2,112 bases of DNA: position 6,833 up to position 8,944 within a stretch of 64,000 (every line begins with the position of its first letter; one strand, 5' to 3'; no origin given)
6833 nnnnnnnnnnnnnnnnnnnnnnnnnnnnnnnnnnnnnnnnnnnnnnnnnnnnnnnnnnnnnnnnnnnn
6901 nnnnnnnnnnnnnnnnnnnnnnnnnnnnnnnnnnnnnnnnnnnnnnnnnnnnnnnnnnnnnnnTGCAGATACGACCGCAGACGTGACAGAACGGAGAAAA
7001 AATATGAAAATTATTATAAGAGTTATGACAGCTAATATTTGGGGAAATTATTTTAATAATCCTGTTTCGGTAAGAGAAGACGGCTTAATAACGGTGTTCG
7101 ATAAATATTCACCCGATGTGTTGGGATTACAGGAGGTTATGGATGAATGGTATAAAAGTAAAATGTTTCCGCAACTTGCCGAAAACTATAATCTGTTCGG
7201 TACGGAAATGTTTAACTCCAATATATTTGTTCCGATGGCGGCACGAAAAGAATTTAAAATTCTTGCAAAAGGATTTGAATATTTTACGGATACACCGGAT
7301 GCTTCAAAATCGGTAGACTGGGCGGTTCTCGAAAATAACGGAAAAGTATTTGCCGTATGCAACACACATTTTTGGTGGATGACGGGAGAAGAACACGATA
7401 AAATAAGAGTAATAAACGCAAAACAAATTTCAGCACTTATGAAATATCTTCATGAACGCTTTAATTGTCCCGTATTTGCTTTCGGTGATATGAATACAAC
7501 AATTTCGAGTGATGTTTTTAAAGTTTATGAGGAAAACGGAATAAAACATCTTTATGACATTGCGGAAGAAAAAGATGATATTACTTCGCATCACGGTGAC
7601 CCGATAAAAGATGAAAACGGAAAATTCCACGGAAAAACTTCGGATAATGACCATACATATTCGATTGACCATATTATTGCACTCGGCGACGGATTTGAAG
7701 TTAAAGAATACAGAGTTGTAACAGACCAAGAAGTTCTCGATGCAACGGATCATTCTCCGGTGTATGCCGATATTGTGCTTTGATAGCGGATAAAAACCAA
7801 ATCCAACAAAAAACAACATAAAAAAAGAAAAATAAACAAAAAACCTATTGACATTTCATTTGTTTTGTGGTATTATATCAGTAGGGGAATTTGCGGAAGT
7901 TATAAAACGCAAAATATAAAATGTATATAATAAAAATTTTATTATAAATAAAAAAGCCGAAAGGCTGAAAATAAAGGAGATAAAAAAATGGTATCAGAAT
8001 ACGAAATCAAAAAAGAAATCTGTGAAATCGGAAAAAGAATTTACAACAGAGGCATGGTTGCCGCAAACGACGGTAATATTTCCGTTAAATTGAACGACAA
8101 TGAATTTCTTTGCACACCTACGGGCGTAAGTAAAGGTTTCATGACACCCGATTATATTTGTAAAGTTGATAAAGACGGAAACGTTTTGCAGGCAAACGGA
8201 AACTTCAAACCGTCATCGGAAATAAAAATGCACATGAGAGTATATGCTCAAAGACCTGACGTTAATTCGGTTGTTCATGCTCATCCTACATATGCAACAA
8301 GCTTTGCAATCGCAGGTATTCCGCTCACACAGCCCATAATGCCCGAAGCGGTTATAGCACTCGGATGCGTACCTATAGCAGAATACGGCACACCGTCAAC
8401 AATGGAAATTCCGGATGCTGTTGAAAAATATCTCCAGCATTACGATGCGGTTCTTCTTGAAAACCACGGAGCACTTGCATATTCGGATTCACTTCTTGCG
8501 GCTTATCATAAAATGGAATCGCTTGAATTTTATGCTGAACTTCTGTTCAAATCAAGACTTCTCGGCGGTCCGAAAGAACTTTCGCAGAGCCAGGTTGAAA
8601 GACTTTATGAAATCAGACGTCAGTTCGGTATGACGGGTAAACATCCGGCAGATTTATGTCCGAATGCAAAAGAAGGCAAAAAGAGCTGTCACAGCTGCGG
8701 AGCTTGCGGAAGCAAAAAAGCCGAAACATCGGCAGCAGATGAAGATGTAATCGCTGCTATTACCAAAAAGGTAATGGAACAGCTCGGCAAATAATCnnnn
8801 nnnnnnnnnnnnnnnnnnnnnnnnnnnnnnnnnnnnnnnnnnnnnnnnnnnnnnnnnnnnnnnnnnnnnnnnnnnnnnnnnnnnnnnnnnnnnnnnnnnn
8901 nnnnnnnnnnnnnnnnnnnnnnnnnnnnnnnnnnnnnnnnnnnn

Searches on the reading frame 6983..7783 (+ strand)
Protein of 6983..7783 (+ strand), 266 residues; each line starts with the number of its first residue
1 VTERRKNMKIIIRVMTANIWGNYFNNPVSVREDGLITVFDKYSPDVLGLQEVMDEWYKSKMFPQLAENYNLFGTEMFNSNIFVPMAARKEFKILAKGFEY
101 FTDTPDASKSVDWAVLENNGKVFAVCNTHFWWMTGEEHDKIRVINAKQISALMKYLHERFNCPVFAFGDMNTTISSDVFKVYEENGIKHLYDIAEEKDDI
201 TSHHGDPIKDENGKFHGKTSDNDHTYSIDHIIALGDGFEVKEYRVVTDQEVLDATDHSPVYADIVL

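Call 3: search_protein_families(library=pfam, proteins=[window:6983-7783:+], max_evalue=0.01)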
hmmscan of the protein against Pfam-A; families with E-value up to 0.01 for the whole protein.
window:6983-7783:+ (266 aa): 1 family
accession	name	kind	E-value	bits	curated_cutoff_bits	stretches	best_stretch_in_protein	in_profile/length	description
PF03372.29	Exo_endo_phos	-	1.9e-09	38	24.5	1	15-257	1-225/225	Endonuclease/Exonuclease/phosphatase family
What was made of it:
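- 6983..7783 (+): EEP-family metal phosphoesterase with an intact catalytic set, last gene of unit 1. The start is probably Met8 at 7004. Pfam 38 bits (call 3).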

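Call 8: search_protein_families(library=ncbifam, proteins=[window:6983-7783:+], max_evalue=0.001)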
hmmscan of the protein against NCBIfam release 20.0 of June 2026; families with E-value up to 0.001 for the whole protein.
window:6983-7783:+ (266 aa): 3 families
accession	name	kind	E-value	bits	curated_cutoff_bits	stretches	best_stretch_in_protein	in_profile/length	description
NF008733.0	PRK11756.1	equivalog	8.5e-10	38.3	280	1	26-175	9-158/269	exodeoxyribonuclease III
TIGR00195.1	exoDNase_III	equivalog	1.6e-06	27.9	182.55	1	28-176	11-153/254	exodeoxyribonuclease III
TIGR00633.1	xth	equivalog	7.3e-05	22.4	99.05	1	33-219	17-198/255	exodeoxyribonuclease III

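Call 29: search_solved_structures(query=window:6983-7783:+, max_evalue=1)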
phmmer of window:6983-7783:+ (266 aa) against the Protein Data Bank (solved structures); distinct sequences matched with E-value up to 1: 4.
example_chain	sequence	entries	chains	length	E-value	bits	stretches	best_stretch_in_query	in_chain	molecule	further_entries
1ako_A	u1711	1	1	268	0.01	18.2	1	26-185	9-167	EXONUCLEASE III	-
5ino_A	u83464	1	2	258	0.068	15.5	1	13-72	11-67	Tyrosyl-DNA phosphodiesterase 2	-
5j3p_A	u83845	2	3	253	0.083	15.2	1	14-72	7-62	Tyrosyl-DNA phosphodiesterase 2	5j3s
2rau_A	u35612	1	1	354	0.74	12.1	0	21-101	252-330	Putative esterase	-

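Call 32: find_homologous_proteins(query=window:6983-7783:+, max_evalue=0.00001)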
Query window:6983-7783:+ (266 aa): 229 proteins with E <= 0.00001 among 458 candidates; the best 120 are listed.
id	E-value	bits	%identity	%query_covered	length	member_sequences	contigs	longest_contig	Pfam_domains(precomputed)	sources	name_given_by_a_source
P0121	2.2e-175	599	100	97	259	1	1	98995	PF03372.30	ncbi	-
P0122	6.4e-134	463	75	95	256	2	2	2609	PF03372.30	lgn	-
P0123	3.2e-133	461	77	95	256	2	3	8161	PF03372.30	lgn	-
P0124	7.6e-113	394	63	95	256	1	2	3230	PF03372.30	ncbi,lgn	-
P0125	1.0e-109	384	61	95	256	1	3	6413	PF03372.30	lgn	-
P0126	5.5e-109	381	62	95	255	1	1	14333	PF03372.30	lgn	-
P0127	4.4e-108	378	61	95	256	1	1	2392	PF03372.30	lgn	-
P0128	2.3e-107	376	60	96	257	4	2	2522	PF03372.30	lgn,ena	-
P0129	6.3e-107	375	60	96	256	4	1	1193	PF03372.30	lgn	-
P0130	3.5e-106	372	60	96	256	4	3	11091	PF03372.30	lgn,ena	-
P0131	1.9e-105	370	59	95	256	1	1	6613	PF03372.30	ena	-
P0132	2.8e-105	369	61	96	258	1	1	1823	PF03372.30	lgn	-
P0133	4.7e-105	369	59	96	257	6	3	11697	PF03372.30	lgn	-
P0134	5.4e-105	368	59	95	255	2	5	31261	PF03372.30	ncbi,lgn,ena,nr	ncbi:MAG: hypothetical protein IJD45_06700 [Clostridia bacterium]|nr:hypothetical protein [Clostridi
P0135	5.5e-105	368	59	95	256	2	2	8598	PF03372.30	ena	-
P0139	2.8e-104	366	59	95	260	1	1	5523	PF03372.30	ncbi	-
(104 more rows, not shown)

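Call 34: find_encoding_contigs(protein=P0123, flank=8000, max_places=3)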
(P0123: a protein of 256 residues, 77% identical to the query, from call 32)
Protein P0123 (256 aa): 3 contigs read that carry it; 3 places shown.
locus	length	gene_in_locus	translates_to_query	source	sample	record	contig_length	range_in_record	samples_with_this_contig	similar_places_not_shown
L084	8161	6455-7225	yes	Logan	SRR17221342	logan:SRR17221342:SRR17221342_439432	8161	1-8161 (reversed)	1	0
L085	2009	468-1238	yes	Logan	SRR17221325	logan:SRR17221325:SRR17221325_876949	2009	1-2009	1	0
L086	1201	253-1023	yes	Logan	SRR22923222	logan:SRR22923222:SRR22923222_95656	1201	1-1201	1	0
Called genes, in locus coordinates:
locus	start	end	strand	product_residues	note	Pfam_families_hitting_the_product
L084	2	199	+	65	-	?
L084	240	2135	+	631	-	PF00795:CN_hydrolase, PF02540:NAD_synthase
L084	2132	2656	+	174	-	-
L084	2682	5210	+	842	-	PF02901:PFL-like, PF01228:Gly_radical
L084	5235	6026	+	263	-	PF13353:Fer4_12, PF04055:Radical_SAM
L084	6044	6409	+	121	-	PF00936:BMC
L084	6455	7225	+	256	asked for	PF03372:Exo_endo_phos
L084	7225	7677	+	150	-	PF01926:MMR_HSR1 (faint), PF10662:PduV-EutP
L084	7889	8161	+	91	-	?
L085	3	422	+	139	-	?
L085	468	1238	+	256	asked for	PF03372:Exo_endo_phos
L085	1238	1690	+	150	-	PF01926:MMR_HSR1 (faint), PF10662:PduV-EutP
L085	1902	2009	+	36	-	?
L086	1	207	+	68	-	?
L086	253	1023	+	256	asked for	PF03372:Exo_endo_phos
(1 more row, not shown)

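Call 43: find_encoding_contigs(protein=P0126, flank=10000, max_places=2)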
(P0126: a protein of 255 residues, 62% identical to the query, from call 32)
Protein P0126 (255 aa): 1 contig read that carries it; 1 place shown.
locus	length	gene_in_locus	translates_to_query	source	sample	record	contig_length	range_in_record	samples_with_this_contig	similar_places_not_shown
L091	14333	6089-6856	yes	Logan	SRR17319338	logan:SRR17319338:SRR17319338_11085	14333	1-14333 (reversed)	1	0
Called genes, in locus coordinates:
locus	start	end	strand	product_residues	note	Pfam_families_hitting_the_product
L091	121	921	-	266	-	PF02311:AraC_binding (weak), PF07883:Cupin_2, PF12833:HTH_18, PF00165:HTH_AraC (weak)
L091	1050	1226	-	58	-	-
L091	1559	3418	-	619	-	PF00128:Alpha-amylase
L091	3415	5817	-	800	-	PF00343:Phosphorylase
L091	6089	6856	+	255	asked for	PF03372:Exo_endo_phos (weak)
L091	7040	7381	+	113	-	PF01245:Ribosomal_L19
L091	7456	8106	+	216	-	PF10502:Peptidase_S26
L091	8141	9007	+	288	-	PF03193:RsgA_GTPase (weak), PF01926:MMR_HSR1, PF02421:FeoB_N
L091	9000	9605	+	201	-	PF01351:RNase_HII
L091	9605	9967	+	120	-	PF08378:NERD (weak), PF01870:Hjc (weak), PF02021:UPF0102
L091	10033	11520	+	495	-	PF14821:Thr_synth_N, PF00291:PALP, PF24857:THR4_C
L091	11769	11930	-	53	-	PF07561:DUF1540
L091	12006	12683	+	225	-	PF00149:Metallophos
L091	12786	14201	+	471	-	PF05697:Trigger_N, PF00254:FKBP_C, PF05698:Trigger_C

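Call 44: find_encoding_contigs(protein=P0134, flank=10000, max_places=2)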
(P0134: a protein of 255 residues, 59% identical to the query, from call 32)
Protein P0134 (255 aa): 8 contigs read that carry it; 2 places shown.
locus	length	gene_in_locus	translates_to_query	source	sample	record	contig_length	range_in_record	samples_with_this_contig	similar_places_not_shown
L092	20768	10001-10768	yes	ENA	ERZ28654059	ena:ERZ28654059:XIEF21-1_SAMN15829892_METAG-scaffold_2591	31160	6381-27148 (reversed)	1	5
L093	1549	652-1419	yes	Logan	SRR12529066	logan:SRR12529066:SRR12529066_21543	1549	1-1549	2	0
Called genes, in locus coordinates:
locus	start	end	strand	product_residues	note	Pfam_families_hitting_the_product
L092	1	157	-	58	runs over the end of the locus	-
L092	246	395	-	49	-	-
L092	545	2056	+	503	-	PF01522:Polysacc_deac_1 (weak)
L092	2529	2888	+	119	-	PF00392:GntR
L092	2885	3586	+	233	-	PF02463:SMC_N (faint), PF00005:ABC_tran, PF13304:AAA_21 (weak)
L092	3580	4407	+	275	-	-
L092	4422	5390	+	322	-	-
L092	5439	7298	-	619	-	PF00128:Alpha-amylase, PF14701:hDGE_amylase (weak)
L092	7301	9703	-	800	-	PF00343:Phosphorylase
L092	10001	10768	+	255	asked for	PF03372:Exo_endo_phos (weak)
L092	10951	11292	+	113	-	PF01245:Ribosomal_L19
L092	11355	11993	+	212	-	PF10502:Peptidase_S26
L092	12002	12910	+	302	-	PF03193:RsgA_GTPase (faint), PF01926:MMR_HSR1, PF02421:FeoB_N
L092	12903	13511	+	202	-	PF01351:RNase_HII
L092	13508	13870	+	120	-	PF08378:NERD, PF02021:UPF0102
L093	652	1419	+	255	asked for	PF03372:Exo_endo_phos (weak)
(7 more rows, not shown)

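Call 53: find_related_loci(query=A1, collection=metagenome_contigs, flank=8000)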
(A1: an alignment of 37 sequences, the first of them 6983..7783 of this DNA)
Query A1 (266 aa) in metagenome_contigs; peptide patterns used: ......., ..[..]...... (x = any residue, [..] = any of these).
60 stretches matched a pattern; 18 encode a relative of the query (tblastn E <= 1e-3); 18 distinct loci.
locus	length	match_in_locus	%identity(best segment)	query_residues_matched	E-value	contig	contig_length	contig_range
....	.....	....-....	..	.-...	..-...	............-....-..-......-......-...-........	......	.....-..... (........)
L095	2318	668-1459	56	2-266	4e-107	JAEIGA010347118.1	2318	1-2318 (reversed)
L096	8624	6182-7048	49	12-264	1e-97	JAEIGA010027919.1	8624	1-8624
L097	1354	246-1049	50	4-266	8e-99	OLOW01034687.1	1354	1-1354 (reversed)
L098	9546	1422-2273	50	3-266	1e-91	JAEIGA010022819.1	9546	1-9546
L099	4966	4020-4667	49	70-264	6e-69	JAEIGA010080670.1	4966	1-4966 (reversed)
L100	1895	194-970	43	11-264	5e-70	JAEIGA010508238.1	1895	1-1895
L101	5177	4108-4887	41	4-264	1e-61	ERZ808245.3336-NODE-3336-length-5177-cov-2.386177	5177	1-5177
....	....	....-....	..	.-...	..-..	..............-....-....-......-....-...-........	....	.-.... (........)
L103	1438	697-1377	41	2-266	1e-62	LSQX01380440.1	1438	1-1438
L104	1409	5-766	40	12-264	5e-62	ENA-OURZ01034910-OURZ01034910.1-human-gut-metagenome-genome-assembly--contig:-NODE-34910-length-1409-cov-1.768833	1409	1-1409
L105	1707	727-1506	40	7-264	5e-61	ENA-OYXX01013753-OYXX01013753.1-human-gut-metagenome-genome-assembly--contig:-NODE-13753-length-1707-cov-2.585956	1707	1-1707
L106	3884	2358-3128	38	12-266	1e-53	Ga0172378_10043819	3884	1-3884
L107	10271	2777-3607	36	12-266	3e-47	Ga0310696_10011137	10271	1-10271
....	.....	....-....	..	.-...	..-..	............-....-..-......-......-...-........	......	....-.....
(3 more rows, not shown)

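Call 56: search_protein_families(library=pfam, proteins=[L084:2132-2656:+], max_evalue=0.001)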
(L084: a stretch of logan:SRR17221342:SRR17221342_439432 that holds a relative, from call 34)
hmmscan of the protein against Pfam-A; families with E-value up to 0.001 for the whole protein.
L084:2132-2656:+ (174 aa): 0 families

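Call 57: find_encoding_contigs(protein=P0122, flank=5000, max_places=2)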
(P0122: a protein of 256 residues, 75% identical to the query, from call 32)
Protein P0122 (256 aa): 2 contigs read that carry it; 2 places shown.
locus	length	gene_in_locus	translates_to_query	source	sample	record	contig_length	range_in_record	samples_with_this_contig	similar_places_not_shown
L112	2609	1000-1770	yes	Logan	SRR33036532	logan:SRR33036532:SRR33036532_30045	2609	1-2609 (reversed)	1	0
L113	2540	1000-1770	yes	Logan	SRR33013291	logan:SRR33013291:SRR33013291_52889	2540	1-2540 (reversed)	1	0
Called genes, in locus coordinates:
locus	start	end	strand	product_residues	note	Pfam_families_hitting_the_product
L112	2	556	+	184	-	?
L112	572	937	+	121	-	PF00936:BMC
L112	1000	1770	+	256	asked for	PF03372:Exo_endo_phos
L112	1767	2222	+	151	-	PF10662:PduV-EutP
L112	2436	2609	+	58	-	?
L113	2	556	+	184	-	?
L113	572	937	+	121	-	PF00936:BMC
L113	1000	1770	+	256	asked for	PF03372:Exo_endo_phos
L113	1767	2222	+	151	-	PF10662:PduV-EutP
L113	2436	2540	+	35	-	?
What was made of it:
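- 6983..7783 (+): The 75-77% homologues sit in GRM loci in the order BMC-EEP-PduV (calls 34, 57).
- The 75-77% homologues lie in two other GRM loci with a different gene order (calls 34, 57). The EEP clade is specific to GRM loci (calls 34, 57).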

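Call 81: predict_structure(alignment_id=A1)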
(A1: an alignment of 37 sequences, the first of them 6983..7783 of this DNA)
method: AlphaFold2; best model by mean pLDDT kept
length: 266 residues; sequences in the alignment: 37
mean_pLDDT: 91.4   pTM: 0.91
mean pLDDT of the five models: 91.4, 91.2, 91.0, 88.1, 87.8
residues with pLDDT >= 90: 193; 70-90: 57; 50-70: 14; < 50: 2
segments of 3 or more residues with pLDDT < 50: none
pLDDT, mean of each block of 10 residues (from residue 1): 67 92 77 92 97 88 94 68 93 96 89 97 97 89 97 99 98 95 98 97 86 88 94 98 96 90 98
secondary structure, 60 per line:
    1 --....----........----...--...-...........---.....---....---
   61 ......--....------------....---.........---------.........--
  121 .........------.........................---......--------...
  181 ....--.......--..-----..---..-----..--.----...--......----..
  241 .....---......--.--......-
elements in order: H3-6 E11-18 H32-42 E46-50 H54-57 H61-66 E69-72 E85-88 E92-100 E110-118 E121-129 H136-160 E164-169 H178-184 E187-189 H190-193 E229-234 E239-245 H249-254 E260-265

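Call 83: fold_search(model_id=the predicted structure, library=pdb)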
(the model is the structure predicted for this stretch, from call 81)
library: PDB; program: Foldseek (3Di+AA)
matches with E <= 10: 1012; with E <= 0.001: 208
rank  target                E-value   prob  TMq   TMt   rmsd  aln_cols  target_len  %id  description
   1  3mpr_B                7.2e-19  1.00  0.75  0.74   4.2       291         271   19  Crystal Structure of endonuclease/exonuclease/phosphatase family protein from Bacteroides thetaiotaomicron, Northeast  (released 2010-05-26)
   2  3mpr_C                1.3e-18  1.00  0.76  0.72   3.7       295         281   19  Crystal Structure of endonuclease/exonuclease/phosphatase family protein from Bacteroides thetaiotaomicron, Northeast  (released 2010-05-26)
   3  3mpr_D                3.8e-18  1.00  0.77  0.75   4.4       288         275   20  Crystal Structure of endonuclease/exonuclease/phosphatase family protein from Bacteroides thetaiotaomicron, Northeast  (released 2010-05-26)
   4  3g6s                  6.2e-18  1.00  0.76  0.77   3.7       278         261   20  Crystal structure of the endonuclease/exonuclease/phosphatase (BVU_0621) from Bacteroides vulgatus. Northeast Structural (released 2009-02-17)
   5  3mpr_A                6.2e-18  1.00  0.76  0.72   4.3       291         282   20  Crystal Structure of endonuclease/exonuclease/phosphatase family protein from Bacteroides thetaiotaomicron, Northeast  (released 2010-05-26)
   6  8j2f_A                3.1e-17  1.00  0.76  0.55   4.2       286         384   16  Human neutral shpingomyelinase (released 2023-12-06)
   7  4fva_A                4.2e-17  1.00  0.71  0.76   4.6       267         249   18  Crystal structure of truncated Caenorhabditis elegans TDP2 (released 2012-10-31)
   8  4fva_C                4.2e-17  1.00  0.70  0.74   4.7       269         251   18  Crystal structure of truncated Caenorhabditis elegans TDP2 (released 2012-10-31)
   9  4gew                  4.8e-17  1.00  0.72  0.60   4.5       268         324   18  Crystal structure of TDP2 from C. elegans (released 2012-10-31)
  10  4fva_D                5.1e-17  1.00  0.71  0.76   4.5       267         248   18  Crystal structure of truncated Caenorhabditis elegans TDP2 (released 2012-10-31)
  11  4f1i                  8.8e-17  1.00  0.69  0.57   4.9       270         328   18  Crystal structure of SeMet TDP2 from Caenorhabditis elegans (released 2012-10-31)
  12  4gyz_B                1.4e-16  1.00  0.72  0.77   4.5       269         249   16  Mus Musculus Tdp2 Bound to dAMP and Mg2+ (released 2012-10-31)
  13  4gz2_B                2.1e-16  1.00  0.72  0.78   4.2       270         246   16  Mus Musculus Tdp2 excluded ssDNA complex (released 2012-10-31)
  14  5ino_A                2.1e-16  1.00  0.69  0.72   4.6       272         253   16  Human Tdp2 reaction product (5'-phosphorylated DNA)-Mg2+ complex (released 2016-04-27)
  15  5j3z_A                2.4e-16  1.00  0.72  0.76   4.3       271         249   15  Crystal structure of m2hTDP2-CAT in complex with a small molecule inhibitor (released 2016-05-04)
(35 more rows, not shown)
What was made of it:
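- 6983..7783 (+): Nearest folds are the Bacteroides EEPs and the BT3783 mannose-6-phosphatase (call 83).
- The EEP fold is closer to the Bacteroides sugar-phosphatase-type EEPs than to nucleases (call 83).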

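Call 94: find_encoding_contigs(protein=P0125, flank=6000, max_places=2)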
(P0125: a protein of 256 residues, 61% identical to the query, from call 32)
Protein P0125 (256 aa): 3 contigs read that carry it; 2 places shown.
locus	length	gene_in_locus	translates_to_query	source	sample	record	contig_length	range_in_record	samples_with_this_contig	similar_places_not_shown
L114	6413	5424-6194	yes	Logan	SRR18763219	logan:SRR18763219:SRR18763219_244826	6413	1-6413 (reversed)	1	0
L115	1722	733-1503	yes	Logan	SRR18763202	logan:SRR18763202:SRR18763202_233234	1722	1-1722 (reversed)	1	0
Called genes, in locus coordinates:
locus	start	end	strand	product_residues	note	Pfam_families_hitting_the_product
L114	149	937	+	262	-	PF01012:ETF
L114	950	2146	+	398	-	PF01012:ETF, PF00766:ETF_alpha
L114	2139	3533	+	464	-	PF01565:FAD_binding_4, PF02913:FAD-oxidase_C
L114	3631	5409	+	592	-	PF00664:ABC_membrane, PF00005:ABC_tran, PF02463:SMC_N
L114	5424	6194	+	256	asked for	PF03372:Exo_endo_phos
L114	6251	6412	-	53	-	?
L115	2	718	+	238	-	?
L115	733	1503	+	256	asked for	PF03372:Exo_endo_phos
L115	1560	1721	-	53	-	?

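Call 95: find_encoding_contigs(protein=P0139, flank=6000, max_places=2)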
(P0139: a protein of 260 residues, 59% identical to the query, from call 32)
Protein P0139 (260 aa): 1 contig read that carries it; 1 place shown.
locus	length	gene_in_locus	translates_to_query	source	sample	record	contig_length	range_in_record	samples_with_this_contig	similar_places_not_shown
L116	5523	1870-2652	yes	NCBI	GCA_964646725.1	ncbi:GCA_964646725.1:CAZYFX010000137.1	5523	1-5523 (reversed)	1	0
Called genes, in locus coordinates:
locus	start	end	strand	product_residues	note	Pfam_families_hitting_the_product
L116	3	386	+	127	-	?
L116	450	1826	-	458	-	PF00155:Aminotran_1_2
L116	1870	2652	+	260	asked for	PF03372:Exo_endo_phos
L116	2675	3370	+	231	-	PF19700:DUF6198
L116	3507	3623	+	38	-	-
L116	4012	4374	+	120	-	-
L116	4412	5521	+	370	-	?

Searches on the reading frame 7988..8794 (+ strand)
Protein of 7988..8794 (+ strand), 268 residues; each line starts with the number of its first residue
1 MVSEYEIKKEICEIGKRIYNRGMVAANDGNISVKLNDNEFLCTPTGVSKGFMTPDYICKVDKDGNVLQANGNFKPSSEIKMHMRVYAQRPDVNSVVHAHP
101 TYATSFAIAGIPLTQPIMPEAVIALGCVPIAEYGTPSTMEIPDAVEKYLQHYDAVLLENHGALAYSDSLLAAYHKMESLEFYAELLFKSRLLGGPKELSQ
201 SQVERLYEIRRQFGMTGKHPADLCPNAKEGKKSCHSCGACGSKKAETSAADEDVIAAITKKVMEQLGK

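Call 3: search_protein_families(library=pfam, proteins=[window:7988-8794:+], max_evalue=0.01)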
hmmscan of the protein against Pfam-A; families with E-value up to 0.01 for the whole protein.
window:7988-8794:+ (268 aa): 1 family
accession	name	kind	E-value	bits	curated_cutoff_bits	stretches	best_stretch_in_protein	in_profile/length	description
PF00596.27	Aldolase_II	-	8.2e-52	176.2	22.2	1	10-185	2-181/183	Class II Aldolase and Adducin N-terminal domain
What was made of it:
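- On GRM5 microcompartment locus: 7988-8794, 176 bits (call 3).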

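Call 8: search_protein_families(library=ncbifam, proteins=[window:7988-8794:+], max_evalue=0.001)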
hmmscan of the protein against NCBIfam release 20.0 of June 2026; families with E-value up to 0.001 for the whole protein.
window:7988-8794:+ (268 aa): 31 families (the best 25 are shown)
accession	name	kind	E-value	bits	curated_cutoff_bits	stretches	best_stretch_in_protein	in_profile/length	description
NF043034.1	OxoTetrPhDc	equivalog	4.9e-42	144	250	1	4-206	2-204/205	3-oxo-tetronate 4-phosphate decarboxylase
NF005302.0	PRK06833.1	equivalog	3.7e-36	124.6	264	1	7-214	6-211/214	L-fuculose-phosphate aldolase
NF040649.1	FucA_Meth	equivalog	8e-33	113.9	250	1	8-187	3-174/179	L-fuculose phosphate aldolase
NF006208.0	PRK08333.1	equivalog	2.5e-32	112.1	267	1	7-189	5-183/189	aldolase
NF005123.0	PRK06557.1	subfamily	1.4e-31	109.9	251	1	6-208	11-214/223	L-ribulose-5-phosphate 4-epimerase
NF053831.1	RU1PAldHalo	equivalog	1e-29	103.5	300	1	24-209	20-202/208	ribulose-1-phosphate aldolase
NF004527.0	PRK05874.1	equivalog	1.2e-27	96.9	308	1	11-200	11-200/218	L-fuculose-phosphate aldolase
NF005984.0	PRK08087.1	subfamily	1.5e-25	90.3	264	1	6-192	5-187/215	L-fuculose-phosphate aldolase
NF004979.0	PRK06357.1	equivalog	2.1e-25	89.4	216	1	8-193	7-202/221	hypothetical protein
TIGR03328.1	salvage_mtnB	equivalog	3.7e-25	88.5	137.05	2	11-104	1-93/194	methylthioribulose 1-phosphate dehydratase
NF006413.0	PRK08660.1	equivalog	1.9e-24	86.5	203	1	8-190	3-178/184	aldolase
TIGR01086.1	fucA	equivalog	7.6e-23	81.4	400.25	1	9-189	7-183/214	L-fuculose-phosphate aldolase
NF006672.0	PRK09220.1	equivalog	1.3e-21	76.9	226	1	7-105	11-107/209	methylthioribulose 1-phosphate dehydratase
NF006047.0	PRK08193.1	subfamily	5.2e-19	68.7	257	1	6-207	4-218/231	L-ribulose-5-phosphate 4-epimerase AraD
NF002963.0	PRK03634.1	equivalog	5e-17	61.9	170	1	57-218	92-268/274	rhamnulose-1-phosphate aldolase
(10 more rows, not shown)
